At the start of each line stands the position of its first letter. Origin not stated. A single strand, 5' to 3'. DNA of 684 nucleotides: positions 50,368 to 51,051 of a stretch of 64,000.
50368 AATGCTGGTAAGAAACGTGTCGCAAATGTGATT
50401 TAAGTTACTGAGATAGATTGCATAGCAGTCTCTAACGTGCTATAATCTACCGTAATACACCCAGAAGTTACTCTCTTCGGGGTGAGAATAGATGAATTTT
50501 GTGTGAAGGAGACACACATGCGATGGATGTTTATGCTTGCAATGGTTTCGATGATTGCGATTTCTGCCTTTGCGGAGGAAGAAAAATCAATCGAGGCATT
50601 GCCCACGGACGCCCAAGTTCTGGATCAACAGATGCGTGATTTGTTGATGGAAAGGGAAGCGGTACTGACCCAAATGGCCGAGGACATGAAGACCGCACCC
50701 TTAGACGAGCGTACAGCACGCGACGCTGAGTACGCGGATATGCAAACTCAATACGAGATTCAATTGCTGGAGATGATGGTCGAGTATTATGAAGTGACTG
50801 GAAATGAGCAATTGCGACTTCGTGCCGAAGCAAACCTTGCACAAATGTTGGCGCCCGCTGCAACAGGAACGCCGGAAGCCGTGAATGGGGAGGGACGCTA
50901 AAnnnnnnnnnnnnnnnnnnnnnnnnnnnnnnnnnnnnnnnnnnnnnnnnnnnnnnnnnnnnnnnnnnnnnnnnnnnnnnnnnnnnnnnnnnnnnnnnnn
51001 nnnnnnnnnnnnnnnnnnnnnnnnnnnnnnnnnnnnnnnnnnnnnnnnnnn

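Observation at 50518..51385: Tandem paralogous secreted helical proteins sharing the motif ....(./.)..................; possible CpxP/Spy-like periplasmic modulators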

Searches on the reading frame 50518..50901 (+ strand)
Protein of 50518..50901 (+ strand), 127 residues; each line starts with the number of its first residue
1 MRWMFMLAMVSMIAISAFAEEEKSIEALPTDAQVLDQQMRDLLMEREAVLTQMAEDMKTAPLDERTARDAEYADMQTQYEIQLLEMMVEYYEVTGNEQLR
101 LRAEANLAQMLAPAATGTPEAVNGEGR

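Call 4: search_protein_families(library=pfam, proteins=[window:50518-50898:+], max_evalue=1)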
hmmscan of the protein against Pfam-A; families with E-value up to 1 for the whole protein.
seq(127 aa): 1 family
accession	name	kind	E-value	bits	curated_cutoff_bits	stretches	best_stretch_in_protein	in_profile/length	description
PF21407.2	SduA_N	-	0.13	12.9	27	1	51-94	51-94/102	Shedu protein SduA, N-terminal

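Call 8: find_homologous_proteins(query=window:50518-50898:+, max_evalue=0.01)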
Query seq(127 aa) (127 aa): 8 proteins with E <= 0.01 among 37 candidates.
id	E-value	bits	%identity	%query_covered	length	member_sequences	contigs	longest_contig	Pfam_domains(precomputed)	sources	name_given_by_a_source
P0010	1.4e-68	246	100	98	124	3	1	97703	-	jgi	-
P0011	8.2e-48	179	68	100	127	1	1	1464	-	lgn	-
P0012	2.4e-37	145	61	98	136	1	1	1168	-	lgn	-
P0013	3.9e-36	142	60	98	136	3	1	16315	-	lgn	-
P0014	6.2e-36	141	61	100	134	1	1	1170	-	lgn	-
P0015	4.8e-35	138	61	94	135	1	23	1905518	-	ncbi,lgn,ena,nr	ncbi:MAG: hypothetical protein KDB65_11860 [Calditrichaeota bacterium]|nr:hypothetical protein [Cald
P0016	7.5e-34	134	57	100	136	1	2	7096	-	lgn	-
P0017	1.5e-32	130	53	100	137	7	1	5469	-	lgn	-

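Call 19: predict_structure(alignment_id=A1)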
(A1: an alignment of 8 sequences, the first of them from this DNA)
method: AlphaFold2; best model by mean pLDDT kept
length: 127 residues; sequences in the alignment: 8
mean_pLDDT: 80.6   pTM: 0.63
mean pLDDT of the five models: 80.6, 79.7, 78.8, 77.9, 77.5
residues with pLDDT >= 90: 81; 70-90: 5; 50-70: 19; < 50: 22
segments of 3 or more residues with pLDDT < 50: 12-14, 18-24, 117-127
pLDDT, mean of each block of 10 residues (from residue 1): 54 48 61 95 98 95 94 97 97 95 96 63 43
secondary structure, 60 per line:
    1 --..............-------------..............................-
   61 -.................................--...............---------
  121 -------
elements in order: H3-16 H30-59 H62-94 H97-111

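Call 24: find_homologous_proteins(query=A1, max_evalue=1)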
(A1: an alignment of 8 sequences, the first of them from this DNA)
Query A1 (8 sequences) (127 aa, profile of the alignment): 15 proteins with E <= 1 among 8000 candidates.
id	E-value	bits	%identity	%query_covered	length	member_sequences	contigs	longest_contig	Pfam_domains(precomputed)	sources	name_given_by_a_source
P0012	3.3e-64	233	61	98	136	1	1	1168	-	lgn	-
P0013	9.7e-63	228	60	98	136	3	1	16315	-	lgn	-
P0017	1.5e-61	224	53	100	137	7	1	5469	-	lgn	-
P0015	3.0e-61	223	61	94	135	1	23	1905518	-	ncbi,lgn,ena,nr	ncbi:MAG: hypothetical protein KDB65_11860 [Calditrichaeota bacterium]|nr:hypothetical protein [Cald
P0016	1.3e-60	221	57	100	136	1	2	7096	-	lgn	-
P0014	2.2e-58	214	61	100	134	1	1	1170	-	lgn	-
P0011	6.6e-57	209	68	100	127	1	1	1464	-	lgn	-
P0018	2.6e-56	207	61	95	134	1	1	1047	-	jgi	jgi:hypothetical protein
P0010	7.2e-56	206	100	98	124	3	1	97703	-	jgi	-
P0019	2.2e-54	201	56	100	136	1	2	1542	-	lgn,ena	-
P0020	2.1e-50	188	54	100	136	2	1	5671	-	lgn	-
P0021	7.4e-46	173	56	100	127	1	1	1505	-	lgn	-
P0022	7.7e-45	170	54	94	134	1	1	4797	-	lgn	-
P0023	5.5e-38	148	49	97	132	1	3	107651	-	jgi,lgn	-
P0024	6.9e-38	148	50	89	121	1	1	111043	-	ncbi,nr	ncbi:MAG: hypothetical protein IPP40_07555 [bacterium]|nr:hypothetical protein [bacterium]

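Call 29: find_encoding_contigs(protein=P0023, flank=10000, max_places=2)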
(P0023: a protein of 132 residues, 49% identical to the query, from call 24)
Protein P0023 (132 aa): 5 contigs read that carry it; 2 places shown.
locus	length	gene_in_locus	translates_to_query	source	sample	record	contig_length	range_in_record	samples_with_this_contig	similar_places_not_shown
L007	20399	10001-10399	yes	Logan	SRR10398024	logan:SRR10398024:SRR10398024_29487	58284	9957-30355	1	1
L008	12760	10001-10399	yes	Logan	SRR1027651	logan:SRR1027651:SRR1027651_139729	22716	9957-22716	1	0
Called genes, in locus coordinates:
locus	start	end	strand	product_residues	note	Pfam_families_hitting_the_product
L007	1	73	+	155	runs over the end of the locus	-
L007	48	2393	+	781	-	PF00708:Acylphosphatase, PF07503:zf-HYPF, PF01300:Sua5_yciO_yrdC, PF17788:HypF_C, PF22521:HypF_C_2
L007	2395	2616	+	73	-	PF01455:HupF_HypC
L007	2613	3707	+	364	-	PF01924:HypD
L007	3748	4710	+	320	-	PF00586:AIRS, PF02769:AIRS_C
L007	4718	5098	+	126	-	PF01155:HypA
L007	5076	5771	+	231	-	PF02492:cobW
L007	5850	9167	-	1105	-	PF00246:Peptidase_M14, PF20773:InhA-like_MAM (weak)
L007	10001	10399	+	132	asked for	-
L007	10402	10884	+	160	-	-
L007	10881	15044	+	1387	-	PF00082:Peptidase_S8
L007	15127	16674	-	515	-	PF00171:Aldedh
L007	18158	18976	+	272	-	-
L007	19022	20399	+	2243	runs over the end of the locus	PF05048:NosD, PF13229:Beta_helix (weak), PF00963:Cohesin (weak), PF18962:Por_Secre_tail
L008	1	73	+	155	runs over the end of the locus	-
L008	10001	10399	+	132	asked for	-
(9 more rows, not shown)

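Call 31: find_encoding_contigs(protein=P0013, flank=10000, max_places=2)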
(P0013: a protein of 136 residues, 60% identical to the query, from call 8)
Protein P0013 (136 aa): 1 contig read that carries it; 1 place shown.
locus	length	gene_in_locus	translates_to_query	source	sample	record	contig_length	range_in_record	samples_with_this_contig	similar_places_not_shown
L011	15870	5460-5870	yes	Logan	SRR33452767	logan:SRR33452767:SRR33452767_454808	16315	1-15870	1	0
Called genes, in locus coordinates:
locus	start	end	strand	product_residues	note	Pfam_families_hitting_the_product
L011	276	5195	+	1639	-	PF06119:NIDO (faint), PF00041:fn3 (faint), PF20773:InhA-like_MAM, PF13715:CarbopepD_reg_2 (faint), PF13620:CarboxypepD_reg, PF19190:BACON_2 (weak), PF18962:Por_Secre_tail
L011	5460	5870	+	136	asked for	-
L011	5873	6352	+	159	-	-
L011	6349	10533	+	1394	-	PF00082:Peptidase_S8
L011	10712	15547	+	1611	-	PF01590:GAF, PF13185:GAF_2, PF08447:PAS_3, PF08448:PAS_4, PF00989:PAS, PF13426:PAS_9, PF08447:PAS_3, PF02518:HATPase_c, +9 more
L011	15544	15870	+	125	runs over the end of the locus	PF00072:Response_reg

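Call 46: search_solved_structures(query=A4, max_evalue=10)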
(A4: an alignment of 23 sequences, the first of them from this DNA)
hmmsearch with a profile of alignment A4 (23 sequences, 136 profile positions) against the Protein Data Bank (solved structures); distinct sequences matched with E-value up to 10: 13.
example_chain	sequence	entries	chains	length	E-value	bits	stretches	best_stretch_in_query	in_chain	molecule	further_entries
3hd7_A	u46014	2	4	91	0.0077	19.4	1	22-88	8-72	Vesicle-associated membrane protein 2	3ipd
2kog_A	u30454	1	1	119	0.011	19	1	22-88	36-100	Vesicle-associated membrane protein 2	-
1sfc_A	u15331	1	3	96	0.049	16.8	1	22-87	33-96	PROTEIN (SYNAPTOBREVIN 2)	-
2n1t_A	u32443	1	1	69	0.19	14.9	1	22-79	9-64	Vesicle-associated membrane protein 2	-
1kil_A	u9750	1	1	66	0.24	14.6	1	22-79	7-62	Synaptobrevin SNARE motif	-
3wre_A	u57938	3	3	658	0.27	14.4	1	82-113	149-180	Non-reducing end beta-L-arabinofuranosidase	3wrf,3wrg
7exu_A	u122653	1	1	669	0.27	14.4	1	82-113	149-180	Non-reducing end beta-L-arabinofuranosidase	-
3wkw_A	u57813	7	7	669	0.27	14.4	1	82-113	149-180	Non-reducing end beta-L-arabinofuranosidase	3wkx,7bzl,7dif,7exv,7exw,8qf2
6ip1_A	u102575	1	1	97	0.35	14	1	22-80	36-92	Vesicle-associated membrane protein 2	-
1n7s_A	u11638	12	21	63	0.43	13.8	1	22-79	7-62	vesicle-associated membrane protein 2 | Vesicle-associated membrane protein 3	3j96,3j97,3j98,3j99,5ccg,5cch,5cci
3u1a_A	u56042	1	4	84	1.9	11.7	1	20-59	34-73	smooth muscle tropomyosin alpha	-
3u1c_A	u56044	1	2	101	2.4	11.4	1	20-77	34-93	Tropomyosin alpha-1 chain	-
36lw_A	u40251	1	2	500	6.6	9.9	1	33-82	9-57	Lysine--tRNA ligase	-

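Call 48: search_protein_families(library=pfam, alignment_id=A4, max_evalue=1)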
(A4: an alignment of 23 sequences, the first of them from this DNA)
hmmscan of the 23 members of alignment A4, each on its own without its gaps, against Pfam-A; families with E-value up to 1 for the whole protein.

A. member 1, seq(127 aa): 1 family
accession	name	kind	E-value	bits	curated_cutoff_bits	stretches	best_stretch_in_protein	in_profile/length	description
PF21407.2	SduA_N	-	0.13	12.9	27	1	51-94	51-94/102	Shedu protein SduA, N-terminal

B. families by the number of members that match (of 23 scanned): 24 families
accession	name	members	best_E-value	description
PF13628.12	DUF4142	5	0.0019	Domain of unknown function (DUF4142)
PF08194.17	DIM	3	0.037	DIM protein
PF10880.13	DUF2673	2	0.0021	Protein of unknown function (DUF2673)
PF06103.16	DUF948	2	0.023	Bacterial protein of unknown function (DUF948)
PF10798.13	YmgB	2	0.092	Biofilm development protein YmgB/AriR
PF03036.21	Perilipin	1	0.00053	Perilipin family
PF02601.20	Exonuc_VII_L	1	0.0054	Exonuclease VII, large subunit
PF25764.1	KIF21A_4th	1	0.0075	KIF21A-like domain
PF19481.4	DUF6017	1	0.013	Family of unknown function (DUF6017)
PF03960.21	ArsC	1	0.015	ArsC family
PF09418.16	DUF2009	1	0.016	Non-canonical E2 ubiquitin-conjugating enzyme, DUF2009 family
PF09838.14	DUF2065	1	0.021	Uncharacterized protein conserved in bacteria (DUF2065)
PF13747.11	DUF4164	1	0.027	Domain of unknown function (DUF4164)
PF25588.1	DUF7934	1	0.031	Family of unknown function (DUF7934)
PF02185.22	HR1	1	0.055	Hr1 repeat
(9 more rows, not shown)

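Call 57: search_protein_families(library=ncbifam, proteins=[window:50518-50901:+], max_evalue=0.01)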
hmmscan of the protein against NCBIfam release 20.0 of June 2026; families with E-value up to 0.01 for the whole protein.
window:50518-50901:+ (127 aa): 0 families

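Call 77: fold_search(model_id=the predicted structure, library=pdb)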
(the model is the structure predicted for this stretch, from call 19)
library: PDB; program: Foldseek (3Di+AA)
matches with E <= 10: 255; with E <= 0.001: 0
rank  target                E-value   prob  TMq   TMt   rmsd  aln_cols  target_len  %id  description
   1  5mto_A                3.2e-01  0.60  0.32  0.37  13.2       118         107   20  N-terminal domain of the human tumor suppressor ING5 C19S mutant (released 2018-02-28)
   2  5me8_A                3.6e-01  0.51  0.32  0.36  10.6       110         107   19  N-terminal domain of the human tumor suppressor ING5 (released 2018-03-14)
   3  4u1c_A                7.4e-01  0.47  0.29  0.14  16.1        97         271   15  Crystal structure of the eIF3a/eIF3c PCI-domain heterodimer (released 2014-09-10)
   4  1sry_A                7.4e-01  0.44  0.30  0.12  16.6        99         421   22  REFINED CRYSTAL STRUCTURE OF THE SERYL-TRNA SYNTHETASE FROM THERMUS THERMOPHILUS AT 2.5 ANGSTROMS RESOLUTION (released 1994-01-31)
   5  4afl_F                8.3e-01  0.75  0.39  0.50   7.4        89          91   21  The crystal structure of the ING4 dimerization domain reveals the functional organization of the ING family of chromat (released 2012-02-22)
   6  8xyv_B                9.9e-01  0.60  0.38  0.46   8.5        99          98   19  De novo designed protein 0705-5 (released 2024-10-02)
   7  9dm3_MODEL_1_A        1.1e+00  0.75  0.45  0.44   5.6        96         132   10  De novo design of proteins that bind naphthalenediimides, powerful photooxidants with tunable photophysical pr (released 2025-03-05)
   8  9l64_A                1.3e+00  0.93  0.52  0.16   6.9        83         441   14  A novel allosteric covalent inhibitory site of fucosyltransferase 8 revealed by crystal structures (released 2026-01-07)
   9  3a8p_B                1.3e+00  0.54  0.36  0.23   5.9        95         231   15  Crystal structure of the Tiam2 PHCCEx domain (released 2009-11-24)
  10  9l63_B                1.4e+00  0.92  0.51  0.16   7.0        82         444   15  A novel allosteric covalent inhibitory site of fucosyltransferase 8 revealed by crystal structures (released 2026-01-07)
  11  9l62_A                1.5e+00  0.90  0.51  0.16   7.0        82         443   15  A novel allosteric covalent inhibitory site of fucosyltransferase 8 revealed by crystal structures (released 2026-01-07)
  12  4afl_D                1.7e+00  0.57  0.39  0.49   5.9        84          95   21  The crystal structure of the ING4 dimerization domain reveals the functional organization of the ING family of chromat (released 2012-02-22)
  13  9l64_B                1.8e+00  0.89  0.52  0.16   6.9        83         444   14  A novel allosteric covalent inhibitory site of fucosyltransferase 8 revealed by crystal structures (released 2026-01-07)
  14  6tkv_B                1.8e+00  0.84  0.45  0.14   3.3        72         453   15  Crystal structure of the human FUT8 in complex with GDP and a biantennary complex N-glycan (released 2020-01-29)
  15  2qqy                  1.8e+00  0.63  0.43  0.40   4.4       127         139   12  Crystal structure of ferritin like, diiron-carboxylate proteins from Bacillus anthracis str. Ames (released 2007-08-14)
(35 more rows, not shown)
